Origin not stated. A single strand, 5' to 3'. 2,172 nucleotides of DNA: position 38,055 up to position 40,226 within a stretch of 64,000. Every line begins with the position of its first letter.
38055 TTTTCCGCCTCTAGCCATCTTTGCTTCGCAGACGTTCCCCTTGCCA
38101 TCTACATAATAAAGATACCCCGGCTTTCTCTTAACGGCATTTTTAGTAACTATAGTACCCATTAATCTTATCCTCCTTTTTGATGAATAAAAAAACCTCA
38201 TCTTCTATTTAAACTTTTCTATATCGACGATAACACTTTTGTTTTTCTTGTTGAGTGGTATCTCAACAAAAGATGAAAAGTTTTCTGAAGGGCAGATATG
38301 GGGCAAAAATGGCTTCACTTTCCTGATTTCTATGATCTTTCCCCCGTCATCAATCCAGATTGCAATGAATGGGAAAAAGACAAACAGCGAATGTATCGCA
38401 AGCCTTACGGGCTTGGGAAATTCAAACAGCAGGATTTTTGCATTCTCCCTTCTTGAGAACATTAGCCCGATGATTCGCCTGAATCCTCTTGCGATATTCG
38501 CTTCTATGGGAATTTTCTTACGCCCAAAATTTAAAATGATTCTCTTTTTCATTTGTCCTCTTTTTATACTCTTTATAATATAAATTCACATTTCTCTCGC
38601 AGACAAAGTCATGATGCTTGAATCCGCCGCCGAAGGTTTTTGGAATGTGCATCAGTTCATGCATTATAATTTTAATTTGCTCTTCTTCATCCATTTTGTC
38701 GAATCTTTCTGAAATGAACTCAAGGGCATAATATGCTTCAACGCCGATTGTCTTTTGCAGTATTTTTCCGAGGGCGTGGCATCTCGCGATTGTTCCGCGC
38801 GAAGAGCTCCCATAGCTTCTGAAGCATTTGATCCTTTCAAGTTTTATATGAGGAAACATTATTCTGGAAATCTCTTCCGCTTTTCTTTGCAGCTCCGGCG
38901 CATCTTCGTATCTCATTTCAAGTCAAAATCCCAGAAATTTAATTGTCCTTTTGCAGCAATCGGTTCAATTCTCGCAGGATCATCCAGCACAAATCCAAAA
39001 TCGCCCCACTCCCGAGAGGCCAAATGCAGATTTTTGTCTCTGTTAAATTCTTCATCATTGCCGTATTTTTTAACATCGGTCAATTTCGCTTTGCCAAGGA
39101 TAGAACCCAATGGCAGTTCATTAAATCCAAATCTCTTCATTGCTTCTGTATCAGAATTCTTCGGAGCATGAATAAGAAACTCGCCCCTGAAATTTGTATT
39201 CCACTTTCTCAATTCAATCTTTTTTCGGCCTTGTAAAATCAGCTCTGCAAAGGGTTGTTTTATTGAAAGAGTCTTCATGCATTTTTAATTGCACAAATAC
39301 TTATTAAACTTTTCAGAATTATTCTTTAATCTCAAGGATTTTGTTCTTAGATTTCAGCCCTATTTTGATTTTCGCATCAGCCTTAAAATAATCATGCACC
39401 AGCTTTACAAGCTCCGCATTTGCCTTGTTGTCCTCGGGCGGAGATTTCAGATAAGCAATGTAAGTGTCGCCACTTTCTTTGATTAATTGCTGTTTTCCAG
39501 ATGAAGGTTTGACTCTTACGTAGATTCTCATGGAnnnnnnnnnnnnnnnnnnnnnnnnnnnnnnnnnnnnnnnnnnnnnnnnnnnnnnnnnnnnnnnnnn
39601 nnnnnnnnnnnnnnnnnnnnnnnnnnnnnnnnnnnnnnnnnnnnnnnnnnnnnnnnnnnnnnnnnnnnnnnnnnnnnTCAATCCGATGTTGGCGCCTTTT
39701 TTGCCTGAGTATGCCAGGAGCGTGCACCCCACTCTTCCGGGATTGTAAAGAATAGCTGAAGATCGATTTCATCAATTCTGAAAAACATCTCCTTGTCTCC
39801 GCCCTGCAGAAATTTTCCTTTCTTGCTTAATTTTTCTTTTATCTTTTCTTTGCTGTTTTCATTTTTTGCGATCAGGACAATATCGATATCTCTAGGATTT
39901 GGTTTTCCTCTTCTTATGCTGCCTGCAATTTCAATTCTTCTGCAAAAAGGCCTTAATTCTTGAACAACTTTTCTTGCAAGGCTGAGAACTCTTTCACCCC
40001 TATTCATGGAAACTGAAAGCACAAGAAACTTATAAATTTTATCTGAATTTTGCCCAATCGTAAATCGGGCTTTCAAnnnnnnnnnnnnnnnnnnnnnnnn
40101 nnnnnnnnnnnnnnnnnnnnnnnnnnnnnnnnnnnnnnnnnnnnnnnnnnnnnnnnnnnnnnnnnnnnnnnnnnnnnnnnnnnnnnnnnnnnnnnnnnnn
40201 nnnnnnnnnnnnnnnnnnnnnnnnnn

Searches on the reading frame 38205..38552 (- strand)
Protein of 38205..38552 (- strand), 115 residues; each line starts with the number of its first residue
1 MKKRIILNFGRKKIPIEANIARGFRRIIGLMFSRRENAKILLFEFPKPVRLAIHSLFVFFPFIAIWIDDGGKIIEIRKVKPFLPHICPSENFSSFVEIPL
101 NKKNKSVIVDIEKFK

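Call 10: search_protein_families(library=pfam, proteins=[window:38205-38552:-], max_evalue=0.0001)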
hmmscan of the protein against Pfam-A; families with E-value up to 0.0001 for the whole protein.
window:38205-38552:- (115 aa): 1 family
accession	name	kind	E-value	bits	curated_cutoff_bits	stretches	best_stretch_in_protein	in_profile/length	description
PF02643.20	DUF192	-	1.7e-06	28.5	27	1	24-88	10-71/96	Uncharacterized ACR, COG1430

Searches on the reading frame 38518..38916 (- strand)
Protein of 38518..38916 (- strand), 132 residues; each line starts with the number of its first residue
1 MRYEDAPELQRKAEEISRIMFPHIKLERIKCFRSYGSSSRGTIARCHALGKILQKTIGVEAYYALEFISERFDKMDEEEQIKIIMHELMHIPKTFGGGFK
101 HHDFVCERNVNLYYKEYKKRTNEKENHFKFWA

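Call 10: search_protein_families(library=pfam, proteins=[window:38518-38916:-], max_evalue=0.0001)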
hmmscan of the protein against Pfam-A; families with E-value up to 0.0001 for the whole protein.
window:38518-38916:- (132 aa): 1 family
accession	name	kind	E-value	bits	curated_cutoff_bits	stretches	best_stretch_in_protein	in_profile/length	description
PF18894.6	PhageMetallopep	-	7.1e-23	81.6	23.7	1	2-105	2-118/134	Putative phage metallopeptidase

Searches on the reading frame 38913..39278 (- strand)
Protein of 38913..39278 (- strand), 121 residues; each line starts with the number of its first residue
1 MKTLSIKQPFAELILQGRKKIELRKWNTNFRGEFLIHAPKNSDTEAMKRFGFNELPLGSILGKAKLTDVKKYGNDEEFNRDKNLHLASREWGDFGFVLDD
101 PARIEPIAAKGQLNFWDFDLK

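Call 10: search_protein_families(library=pfam, proteins=[window:38913-39278:-], max_evalue=0.0001)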
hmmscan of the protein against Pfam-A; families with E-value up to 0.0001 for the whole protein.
window:38913-39278:- (121 aa): 1 family
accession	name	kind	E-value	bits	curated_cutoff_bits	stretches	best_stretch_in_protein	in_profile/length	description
PF04266.20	ASCH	-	3.7e-09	37.7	21.2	1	4-74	1-57/103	ASCH domain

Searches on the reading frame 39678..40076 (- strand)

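Call 10: search_protein_families(library=pfam, proteins=[window:39678-40076:-], max_evalue=0.0001)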
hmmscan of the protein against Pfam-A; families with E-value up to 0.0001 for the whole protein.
window:39678-40076:- (132 aa): 1 family
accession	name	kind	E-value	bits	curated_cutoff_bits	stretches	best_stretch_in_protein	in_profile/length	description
PF14792.12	DNA_pol_B_palm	-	2.3e-05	25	25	1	33-84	13-63/113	DNA polymerase beta palm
